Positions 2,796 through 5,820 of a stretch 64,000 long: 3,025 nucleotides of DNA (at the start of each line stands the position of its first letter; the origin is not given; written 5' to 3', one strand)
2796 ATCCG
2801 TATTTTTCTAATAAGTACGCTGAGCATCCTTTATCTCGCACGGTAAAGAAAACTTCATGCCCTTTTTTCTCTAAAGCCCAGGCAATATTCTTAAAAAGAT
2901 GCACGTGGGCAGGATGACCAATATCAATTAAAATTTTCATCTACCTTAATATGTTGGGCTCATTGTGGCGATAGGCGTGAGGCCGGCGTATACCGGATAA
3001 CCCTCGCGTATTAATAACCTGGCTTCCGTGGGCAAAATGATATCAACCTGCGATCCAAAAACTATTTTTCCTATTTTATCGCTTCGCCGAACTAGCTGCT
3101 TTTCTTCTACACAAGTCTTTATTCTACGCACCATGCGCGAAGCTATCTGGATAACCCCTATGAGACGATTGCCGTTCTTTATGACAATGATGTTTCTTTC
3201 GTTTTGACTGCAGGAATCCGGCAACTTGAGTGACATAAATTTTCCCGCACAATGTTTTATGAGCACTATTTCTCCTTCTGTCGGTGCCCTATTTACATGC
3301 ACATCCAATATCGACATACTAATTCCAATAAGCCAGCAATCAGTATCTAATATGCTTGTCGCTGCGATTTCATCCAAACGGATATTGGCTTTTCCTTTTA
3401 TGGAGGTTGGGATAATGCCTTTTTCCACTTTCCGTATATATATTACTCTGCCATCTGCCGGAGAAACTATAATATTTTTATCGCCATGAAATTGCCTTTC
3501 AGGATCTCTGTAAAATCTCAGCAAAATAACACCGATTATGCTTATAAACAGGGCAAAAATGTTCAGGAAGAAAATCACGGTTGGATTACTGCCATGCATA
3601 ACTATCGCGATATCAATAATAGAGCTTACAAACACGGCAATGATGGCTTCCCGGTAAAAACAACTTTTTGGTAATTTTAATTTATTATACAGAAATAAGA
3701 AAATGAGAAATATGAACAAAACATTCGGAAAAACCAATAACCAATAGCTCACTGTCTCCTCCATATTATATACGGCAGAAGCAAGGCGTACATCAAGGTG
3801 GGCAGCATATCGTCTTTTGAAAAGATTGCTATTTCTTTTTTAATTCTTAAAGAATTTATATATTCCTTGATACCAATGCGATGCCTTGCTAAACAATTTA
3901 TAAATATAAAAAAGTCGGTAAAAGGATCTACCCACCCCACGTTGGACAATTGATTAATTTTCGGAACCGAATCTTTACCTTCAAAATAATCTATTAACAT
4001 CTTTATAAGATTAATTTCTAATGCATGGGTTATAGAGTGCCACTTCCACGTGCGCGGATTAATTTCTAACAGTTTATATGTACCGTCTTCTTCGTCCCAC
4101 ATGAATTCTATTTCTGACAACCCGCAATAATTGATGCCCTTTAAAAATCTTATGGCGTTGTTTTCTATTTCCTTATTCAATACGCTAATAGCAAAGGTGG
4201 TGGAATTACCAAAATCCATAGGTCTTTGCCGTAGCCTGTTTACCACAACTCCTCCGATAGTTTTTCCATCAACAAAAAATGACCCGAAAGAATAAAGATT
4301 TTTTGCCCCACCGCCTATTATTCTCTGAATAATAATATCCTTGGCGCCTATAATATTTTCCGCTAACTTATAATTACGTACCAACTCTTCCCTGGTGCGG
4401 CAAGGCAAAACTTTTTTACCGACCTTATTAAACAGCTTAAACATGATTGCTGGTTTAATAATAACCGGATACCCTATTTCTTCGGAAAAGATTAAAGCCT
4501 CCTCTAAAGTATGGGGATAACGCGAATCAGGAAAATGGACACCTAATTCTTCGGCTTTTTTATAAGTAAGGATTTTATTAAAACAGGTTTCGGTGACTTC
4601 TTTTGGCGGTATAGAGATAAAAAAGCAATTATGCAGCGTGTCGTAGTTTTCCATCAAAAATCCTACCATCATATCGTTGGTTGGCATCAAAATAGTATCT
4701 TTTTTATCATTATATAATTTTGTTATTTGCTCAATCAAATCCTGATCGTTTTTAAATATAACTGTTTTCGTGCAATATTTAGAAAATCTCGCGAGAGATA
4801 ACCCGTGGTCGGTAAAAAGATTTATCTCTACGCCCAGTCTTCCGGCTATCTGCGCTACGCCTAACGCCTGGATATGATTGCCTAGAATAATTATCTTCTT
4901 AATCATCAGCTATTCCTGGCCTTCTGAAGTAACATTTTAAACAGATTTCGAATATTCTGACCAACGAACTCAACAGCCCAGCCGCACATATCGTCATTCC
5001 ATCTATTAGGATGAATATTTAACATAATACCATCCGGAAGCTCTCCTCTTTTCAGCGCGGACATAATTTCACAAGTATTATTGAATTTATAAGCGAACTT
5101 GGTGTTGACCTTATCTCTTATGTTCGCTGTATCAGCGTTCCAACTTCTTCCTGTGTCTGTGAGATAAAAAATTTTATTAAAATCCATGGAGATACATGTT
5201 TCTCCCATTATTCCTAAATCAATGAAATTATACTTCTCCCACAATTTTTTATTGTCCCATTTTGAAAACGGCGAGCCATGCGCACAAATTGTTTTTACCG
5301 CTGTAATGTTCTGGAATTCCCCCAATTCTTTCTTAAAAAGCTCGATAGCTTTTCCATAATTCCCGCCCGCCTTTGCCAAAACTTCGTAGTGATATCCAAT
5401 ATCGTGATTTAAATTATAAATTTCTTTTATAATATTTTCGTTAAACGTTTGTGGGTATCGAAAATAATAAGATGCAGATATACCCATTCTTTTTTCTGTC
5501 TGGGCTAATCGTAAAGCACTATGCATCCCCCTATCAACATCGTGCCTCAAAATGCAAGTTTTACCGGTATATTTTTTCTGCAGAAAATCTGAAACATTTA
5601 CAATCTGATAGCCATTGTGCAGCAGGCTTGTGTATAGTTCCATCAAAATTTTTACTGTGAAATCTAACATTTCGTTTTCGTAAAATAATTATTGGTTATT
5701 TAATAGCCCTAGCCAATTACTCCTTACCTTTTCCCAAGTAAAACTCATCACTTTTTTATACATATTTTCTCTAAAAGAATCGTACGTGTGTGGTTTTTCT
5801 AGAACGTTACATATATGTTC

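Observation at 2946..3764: Phosphatidylserine-decarboxylase-family pyruvoyl proenzyme embedded in a glycan cluster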

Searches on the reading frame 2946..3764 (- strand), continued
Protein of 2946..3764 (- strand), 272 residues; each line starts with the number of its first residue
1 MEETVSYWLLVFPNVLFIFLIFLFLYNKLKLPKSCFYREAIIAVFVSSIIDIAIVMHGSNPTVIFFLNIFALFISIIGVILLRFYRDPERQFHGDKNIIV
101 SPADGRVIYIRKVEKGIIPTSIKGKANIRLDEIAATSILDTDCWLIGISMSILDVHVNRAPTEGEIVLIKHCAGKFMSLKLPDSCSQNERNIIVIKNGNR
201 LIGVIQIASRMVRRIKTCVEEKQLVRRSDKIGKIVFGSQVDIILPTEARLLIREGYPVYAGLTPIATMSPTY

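Call 90: search_protein_families(library=pfam, proteins=[L014:6-2258:+, L015:3004-4128:+, L019:6527-8572:+, L019:10762-14124:+, L020:3295-4731:+, L024:2323-3015:+, L026:8592-9851:+, L026:7492-8610:+, L027:7689-8561:+, L022:7986-9824:+], max_evalue=0.0001)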
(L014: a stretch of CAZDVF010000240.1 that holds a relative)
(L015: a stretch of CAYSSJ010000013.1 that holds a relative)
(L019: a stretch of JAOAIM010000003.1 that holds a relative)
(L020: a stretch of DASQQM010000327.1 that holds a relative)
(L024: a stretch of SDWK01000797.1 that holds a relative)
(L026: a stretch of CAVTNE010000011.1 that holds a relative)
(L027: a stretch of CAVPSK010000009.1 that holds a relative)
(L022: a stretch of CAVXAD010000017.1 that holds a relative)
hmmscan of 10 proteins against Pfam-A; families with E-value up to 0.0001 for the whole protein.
L014:6-2258:+ (750 aa): 5 families
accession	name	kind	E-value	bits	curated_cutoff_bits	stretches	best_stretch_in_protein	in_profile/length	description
PF13807.11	GNVR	-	3.6e-20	72.1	27.7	1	404-481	4-81/82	G-rich domain on putative tyrosine kinase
PF13614.12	AAA_31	-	5.2e-13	49.7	27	1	575-705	14-149/177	AAA domain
PF02706.20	Wzz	-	2.1e-08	34.8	25.5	1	8-96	3-90/91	Chain length determinant protein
PF01656.29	CbiA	-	1.5e-06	28.6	25.4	1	568-637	4-54/125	CobQ/CobB/MinD/ParA nucleotide binding domain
PF10609.15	ParA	-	5.9e-06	26.3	27.1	1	563-731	4-171/246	NUBPL iron-transfer P-loop NTPase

L015:3004-4128:+ (374 aa): 3 families
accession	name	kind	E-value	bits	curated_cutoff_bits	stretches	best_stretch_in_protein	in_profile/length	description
PF01041.23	DegT_DnrJ_EryC1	-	7.3e-109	364.7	19.8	1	13-360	3-357/360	DegT/DnrJ/EryC1/StrS aminotransferase family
PF00155.27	Aminotran_1_2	-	3.9e-08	33.3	19.7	1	36-158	44-185/361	Aminotransferase class I and II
PF01212.27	Beta_elim_lyase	-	1.3e-06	28.4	27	1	22-170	20-181/288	Beta-eliminating lyase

L019:6527-8572:+ (681 aa): 3 families
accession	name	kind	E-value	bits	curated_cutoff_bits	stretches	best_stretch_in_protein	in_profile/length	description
PF13229.12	Beta_helix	-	4.2e-11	43.2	25.9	1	203-350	23-158/158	Right handed beta helix region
PF22544.2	HYDIN_VesB_CFA65-like_Ig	-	6.2e-10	39.6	25.5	1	432-513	1-85/100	HYDIN/CFA65/VesB-like, Ig-like domain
PF22073.2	Cep192_D4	-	2.8e-07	31.1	35.5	1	432-515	2-95/112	Cep192 domain 4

L019:10762-14124:+ (1120 aa): 0 families

L020:3295-4731:+ (478 aa): 2 families
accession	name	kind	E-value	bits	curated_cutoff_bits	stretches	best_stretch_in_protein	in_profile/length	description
PF02310.24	B12-binding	-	6.8e-24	84.5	32.1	1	19-130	10-120/121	B12 binding domain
PF04055.27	Radical_SAM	-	1.3e-19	71.4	29.5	1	185-343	2-161/166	Radical SAM superfamily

L024:2323-3015:+ (231 aa): 0 families

L026:8592-9851:+ (419 aa): 6 families
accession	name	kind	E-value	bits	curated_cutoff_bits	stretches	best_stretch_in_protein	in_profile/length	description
PF07992.20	Pyr_redox_2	-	7.6e-19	68.7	26.1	1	21-221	2-177/291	Pyridine nucleotide-disulphide oxidoreductase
PF13738.12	Pyr_redox_3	-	2.7e-15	56.9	30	1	120-219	101-197/305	Pyridine nucleotide-disulphide oxidoreductase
PF13434.12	Lys_Orn_oxgnase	-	7e-09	35.7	21.3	1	102-229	96-224/339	L-lysine 6-monooxygenase/L-ornithine 5-monooxygenase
PF00070.33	Pyr_redox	-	1.3e-07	32.4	22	1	188-221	1-34/82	Pyridine nucleotide-disulphide oxidoreductase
PF01494.25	FAD_binding_3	-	2e-05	24.5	22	0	188-231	3-46/349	FAD binding domain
PF13450.12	NAD_binding_8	-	3.5e-05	24.4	21.9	0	191-230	1-40/68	NAD(P)-binding Rossmann-like domain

L026:7492-8610:+ (372 aa): 1 family
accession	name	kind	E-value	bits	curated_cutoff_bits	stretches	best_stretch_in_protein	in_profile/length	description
PF04007.18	DUF354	-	1.9e-22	80.3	22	1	23-317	3-302/349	Protein of unknown function (DUF354)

L027:7689-8561:+ (290 aa): 1 family
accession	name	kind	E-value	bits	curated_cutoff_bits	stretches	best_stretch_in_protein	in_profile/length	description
PF04932.20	Wzy_C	-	2.8e-11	43.9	31.7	1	59-206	2-149/149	O-Antigen ligase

L022:7986-9824:+ (612 aa): 1 family
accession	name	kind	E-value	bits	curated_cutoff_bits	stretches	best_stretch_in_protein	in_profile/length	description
PF15632.11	ATPgrasp_Ter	-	3.5e-05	24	29.1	1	448-540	29-112/131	ATP-grasp in the biosynthetic pathway with Ter operon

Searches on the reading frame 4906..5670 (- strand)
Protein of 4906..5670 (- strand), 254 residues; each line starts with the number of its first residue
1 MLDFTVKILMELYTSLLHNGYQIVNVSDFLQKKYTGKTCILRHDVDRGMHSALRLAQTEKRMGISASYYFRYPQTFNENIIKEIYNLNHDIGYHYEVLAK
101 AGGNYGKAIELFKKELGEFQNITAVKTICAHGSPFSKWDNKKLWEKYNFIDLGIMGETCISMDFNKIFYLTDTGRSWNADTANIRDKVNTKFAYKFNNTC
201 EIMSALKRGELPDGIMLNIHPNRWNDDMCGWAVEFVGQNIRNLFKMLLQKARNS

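Call 3: search_protein_families(library=pfam, proteins=[window:4906-5670:-], max_evalue=0.01)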
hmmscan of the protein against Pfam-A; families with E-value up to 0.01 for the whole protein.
window:4906-5670:- (254 aa): 0 families

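Call 4: search_protein_families(library=ncbifam, proteins=[window:4906-5670:-], max_evalue=0.01)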
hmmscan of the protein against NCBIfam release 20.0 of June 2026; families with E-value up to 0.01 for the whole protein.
window:4906-5670:- (254 aa): 0 families

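Call 30: search_solved_structures(query=window:4906-5670:-, max_evalue=10)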
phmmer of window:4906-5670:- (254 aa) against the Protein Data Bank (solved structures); distinct sequences matched with E-value up to 10: 5.
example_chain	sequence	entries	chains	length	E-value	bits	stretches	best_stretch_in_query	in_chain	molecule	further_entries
8wrx_A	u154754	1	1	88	0.57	12.7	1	82-140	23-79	Anti-CRISPR protein AcrIIA28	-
7af2_AAA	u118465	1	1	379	0.64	12.5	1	170-229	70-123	Sialidase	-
6trg_XXX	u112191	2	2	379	0.67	12.5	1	170-229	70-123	Sialidase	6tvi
3sil_A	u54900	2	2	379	0.68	12.5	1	170-229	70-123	SIALIDASE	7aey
1dil_A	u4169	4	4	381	0.68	12.4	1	170-229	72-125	SIALIDASE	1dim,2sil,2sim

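Call 42: search_protein_families(library=pfam, proteins=[window:4906-5670:-], max_evalue=10)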
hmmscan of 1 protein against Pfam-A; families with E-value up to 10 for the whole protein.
window:4906-5670:- (254 aa): 1 family
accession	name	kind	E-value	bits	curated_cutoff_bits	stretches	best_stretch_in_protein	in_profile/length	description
PF06093.19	Spt4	-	0.054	14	25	1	156-195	36-75/77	Spt4/RpoE2 zinc finger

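Call 43: find_homologous_proteins(query=window:4906-5670:-, max_evalue=0.00001)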
Query window:4906-5670:- (254 aa): 7917 proteins with E <= 0.00001 among 8000 candidates; the best 120 are listed.
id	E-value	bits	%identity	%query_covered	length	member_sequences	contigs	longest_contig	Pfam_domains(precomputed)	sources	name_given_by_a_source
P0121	4.4e-173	591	100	100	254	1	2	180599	-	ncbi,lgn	ncbi:MAG: hypothetical protein WCI77_04350 [Candidatus Omnitrophota bacterium]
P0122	5.7e-106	372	65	98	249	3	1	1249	-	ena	-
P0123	3.8e-105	369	63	98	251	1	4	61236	-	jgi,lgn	-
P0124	4.6e-105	369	65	98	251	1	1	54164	-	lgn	-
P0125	9.7e-105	368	63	96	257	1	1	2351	-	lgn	-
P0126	2.5e-103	363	63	99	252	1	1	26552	-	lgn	-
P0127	1.3e-101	357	60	99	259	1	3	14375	-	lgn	-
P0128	6.1e-100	352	59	99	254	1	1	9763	-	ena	-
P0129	8.8e-100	351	62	98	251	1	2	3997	-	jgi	jgi:hypothetical protein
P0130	3.4e-99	349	60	98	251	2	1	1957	-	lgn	-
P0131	1.4e-98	347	59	99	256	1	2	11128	-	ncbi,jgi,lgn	ncbi:MAG: hypothetical protein WC330_02975 [Candidatus Omnitrophota bacterium]|jgi:hypothetical prot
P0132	8.7e-98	345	57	99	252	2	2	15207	-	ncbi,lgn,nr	ncbi:MAG: hypothetical protein PHT53_01070 [Candidatus Omnitrophica bacterium]|nr:hypothetical prote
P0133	1.4e-97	344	62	96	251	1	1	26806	-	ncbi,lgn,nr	ncbi:MAG: hypothetical protein Q8O30_07480 [Candidatus Omnitrophota bacterium]|nr:hypothetical prote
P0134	5.4e-97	342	65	88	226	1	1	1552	-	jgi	jgi:hypothetical protein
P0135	1.7e-96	341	60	97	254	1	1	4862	-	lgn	-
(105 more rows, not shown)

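Call 47: search_solved_structures(query=A2, max_evalue=10, show_alignments=2)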
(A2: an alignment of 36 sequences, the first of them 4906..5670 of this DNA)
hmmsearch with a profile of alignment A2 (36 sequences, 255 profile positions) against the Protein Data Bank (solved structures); distinct sequences matched with E-value up to 10: 18.
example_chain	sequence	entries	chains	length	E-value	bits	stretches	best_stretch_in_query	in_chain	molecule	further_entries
7y51_A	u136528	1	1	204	0.0055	19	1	52-119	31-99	Predicted xylanase/chitin deacetylase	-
2c1g_A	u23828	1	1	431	0.014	17.6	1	27-96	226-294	PEPTIDOGLYCAN GLCNAC DEACETYLASE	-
7obi_A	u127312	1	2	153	0.024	16.9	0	102-119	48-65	CTPR-rv4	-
4m1b_A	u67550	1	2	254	0.037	16.3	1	31-103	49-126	Polysaccharide deacetylase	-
7fbw_A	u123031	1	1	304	0.055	15.7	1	53-117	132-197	Predicted xylanase/chitin deacetylase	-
2c1i_A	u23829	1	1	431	0.11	14.8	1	27-96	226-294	PEPTIDOGLYCAN GLCNAC DEACETYLASE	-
7bly_A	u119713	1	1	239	0.16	14.2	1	59-111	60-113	Aspergillus niger contig An12c0130, genomic contig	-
5o6y_B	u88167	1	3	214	0.31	13.3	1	61-120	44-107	Peptidoglycan N-acetylglucosamine deacetylase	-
5o6y_A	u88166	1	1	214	0.33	13.2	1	61-120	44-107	Peptidoglycan N-acetylglucosamine deacetylase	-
4l1g_A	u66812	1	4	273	0.45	12.7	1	61-120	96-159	Peptidoglycan N-acetylglucosamine deacetylase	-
2c71_A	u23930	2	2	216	0.61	12.3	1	61-106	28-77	GLYCOSIDE HYDROLASE, FAMILY 11:CLOSTRIDIUM CELLULOSOME ENZYME, DOCKERIN TYPE I:POLYSACCHAR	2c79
4v6w_CO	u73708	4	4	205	0.91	11.7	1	85-115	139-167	60S ribosomal protein L13a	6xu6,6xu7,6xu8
3k1l_B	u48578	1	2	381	1.3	11.2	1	98-144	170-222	Fancl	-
3rxz_A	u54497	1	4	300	1.4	11.2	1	62-128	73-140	Polysaccharide deacetylase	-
6trg_XXX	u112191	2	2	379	1.9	10.7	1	173-233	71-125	Sialidase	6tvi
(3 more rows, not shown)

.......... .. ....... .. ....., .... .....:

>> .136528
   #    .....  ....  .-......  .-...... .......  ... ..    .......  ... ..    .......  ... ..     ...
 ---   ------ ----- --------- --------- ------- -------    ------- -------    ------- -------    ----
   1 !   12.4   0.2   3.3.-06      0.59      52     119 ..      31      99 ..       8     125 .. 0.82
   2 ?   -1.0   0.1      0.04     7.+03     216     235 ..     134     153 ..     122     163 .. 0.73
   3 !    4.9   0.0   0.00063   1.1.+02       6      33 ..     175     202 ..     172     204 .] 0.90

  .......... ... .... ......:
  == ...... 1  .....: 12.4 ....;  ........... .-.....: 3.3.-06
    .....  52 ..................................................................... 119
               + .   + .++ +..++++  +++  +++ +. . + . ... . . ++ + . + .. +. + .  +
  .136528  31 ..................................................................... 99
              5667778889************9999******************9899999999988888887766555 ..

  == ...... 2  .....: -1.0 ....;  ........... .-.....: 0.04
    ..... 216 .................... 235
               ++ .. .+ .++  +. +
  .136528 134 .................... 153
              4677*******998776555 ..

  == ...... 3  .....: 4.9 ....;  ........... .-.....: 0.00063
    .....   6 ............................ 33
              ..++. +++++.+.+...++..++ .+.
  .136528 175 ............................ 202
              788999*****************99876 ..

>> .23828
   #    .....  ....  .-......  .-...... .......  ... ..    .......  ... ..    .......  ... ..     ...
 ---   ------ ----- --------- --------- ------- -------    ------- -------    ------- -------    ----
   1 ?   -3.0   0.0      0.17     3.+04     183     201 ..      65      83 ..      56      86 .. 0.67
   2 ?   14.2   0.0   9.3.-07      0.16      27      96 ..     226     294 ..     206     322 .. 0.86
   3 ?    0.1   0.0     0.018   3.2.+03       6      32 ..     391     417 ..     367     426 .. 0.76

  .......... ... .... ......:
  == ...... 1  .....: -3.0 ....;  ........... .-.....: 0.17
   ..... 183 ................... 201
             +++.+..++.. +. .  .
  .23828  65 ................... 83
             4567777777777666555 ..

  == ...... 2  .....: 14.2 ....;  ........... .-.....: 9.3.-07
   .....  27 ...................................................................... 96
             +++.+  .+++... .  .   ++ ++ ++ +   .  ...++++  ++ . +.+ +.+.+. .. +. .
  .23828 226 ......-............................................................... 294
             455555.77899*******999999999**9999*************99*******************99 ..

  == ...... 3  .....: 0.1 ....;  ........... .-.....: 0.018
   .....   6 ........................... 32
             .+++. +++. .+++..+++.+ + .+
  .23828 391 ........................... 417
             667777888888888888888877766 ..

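Call 51: predict_structure(alignment_id=A2)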
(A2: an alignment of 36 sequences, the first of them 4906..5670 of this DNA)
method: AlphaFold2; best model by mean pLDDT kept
length: 254 residues; sequences in the alignment: 36
mean_pLDDT: 88.7   pTM: 0.88
mean pLDDT of the five models: 88.7, 88.5, 88.2, 87.0, 86.3
residues with pLDDT >= 90: 166; 70-90: 66; 50-70: 19; < 50: 3
segments of 3 or more residues with pLDDT < 50: none
pLDDT, mean of each block of 10 residues (from residue 1): 86 97 97 95 94 98 98 97 98 95 95 98 96 75 89 91 92 58 62 85 95 95 85 76 74 73
secondary structure, 60 per line:
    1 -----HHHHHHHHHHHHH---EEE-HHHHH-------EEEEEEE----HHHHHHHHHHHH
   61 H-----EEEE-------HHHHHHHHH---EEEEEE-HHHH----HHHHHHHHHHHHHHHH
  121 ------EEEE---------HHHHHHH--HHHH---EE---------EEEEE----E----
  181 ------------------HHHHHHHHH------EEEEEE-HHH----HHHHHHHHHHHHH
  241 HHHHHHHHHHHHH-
elements in order: H6-18 E22-24 H26-30 E38-44 H49-61 E67-70 H78-86 E90-95 H97-100 H105-120 E127-130 H140-146 H149-152 E167-171 H199-207 E214-219 H228-253

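Call 56: fold_search(model_id=the predicted structure, library=pdb)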
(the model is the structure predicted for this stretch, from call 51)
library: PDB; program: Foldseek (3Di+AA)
matches with E <= 10: 1637; with E <= 0.001: 5
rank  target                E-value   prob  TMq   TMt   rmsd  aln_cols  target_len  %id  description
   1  2j13                  2.7e-04  1.00  0.39  0.46  10.9       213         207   14  Structure of a family 4 carbohydrate esterase from Bacillus anthracis (released 2006-10-03)
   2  7bkf                  4.2e-04  1.00  0.43  0.39   8.4       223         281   10  Crystal structure of WT BA3943, a CE4 family pseudoenzyme from Bacillus Anthracis (released 2021-05-19)
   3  6hm9                  5.4e-04  1.00  0.43  0.40   8.5       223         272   10  Crystal structure of a BA3943 mutant,a CE4 family pseudoenzyme with restored enzymatic activity. (released 2019-10-09)
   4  8qye_MOLB             6.4e-04  0.99  0.38  0.42   9.8       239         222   15  Catalytic core of endo-alpha-N-acetylgalactosaminidase from Bifidobacterium longum (EngBF) concieved by deep networ (released 2024-03-06)
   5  2vyo                  9.3e-04  1.00  0.50  0.61   7.7       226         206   10  Chitin deacetylase family member from Encephalitozoon cuniculi (released 2008-08-12)
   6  2nly                  1.1e-03  0.99  0.38  0.43   6.8       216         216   14  Crystal structure of protein BH1492 from Bacillus halodurans, Pfam DUF610 (released 2006-11-07)
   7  6hpa                  1.1e-03  1.00  0.43  0.40   8.5       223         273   11  Crystal structure of a BA3943 mutant,a CE4 family pseudoenzyme (released 2019-10-09)
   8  2c71                  1.7e-03  1.00  0.40  0.47   8.5       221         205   12  The structure of a family 4 acetyl xylan esterase from Clostridium thermocellum in complex with a magnesium ion. (released 2006-01-23)
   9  4m1b_A                1.8e-03  1.00  0.43  0.53   8.9       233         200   12  Structural Determination of BA0150, a Polysaccharide Deacetylase from Bacillus anthracis (released 2014-02-12)
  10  7ax7                  2.2e-03  0.99  0.39  0.46  11.2       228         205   11  Crystal structure of the Xyl-CE4 domain of a multidomain xylanase from the hindgut metagenome of Trinervitermes trinervo (released 2020-11-18)
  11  2c1g                  3.2e-03  0.99  0.42  0.29  12.0       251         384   10  Structure of Streptococcus pneumoniae peptidoglycan deacetylase (SpPgdA) (released 2005-09-15)
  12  6h8l_B                3.4e-03  1.00  0.44  0.52  11.7       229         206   10  Structure of peptidoglycan deacetylase PdaC from Bacillus subtilis (released 2019-11-13)
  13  2c1i                  3.4e-03  0.97  0.37  0.26   9.3       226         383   11  Structure of Streptococcus pneumoniae peptidoglycan deacetylase (SpPgdA) D 275 N Mutant. (released 2005-09-20)
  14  4w7i_A                3.6e-03  0.51  0.23  0.23  10.7       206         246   11  Crystal structure of DEH reductase A1-R' mutant (released 2014-09-24)
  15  1ny1_A                4.1e-03  0.99  0.40  0.43  10.5       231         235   12  CRYSTAL STRUCTURE OF B. SUBTILIS POLYSACCHARIDE DEACETYLASE NORTHEAST STRUCTURAL GENOMICS CONSORTIUM TARGET SR127. (released 2003-03-18)
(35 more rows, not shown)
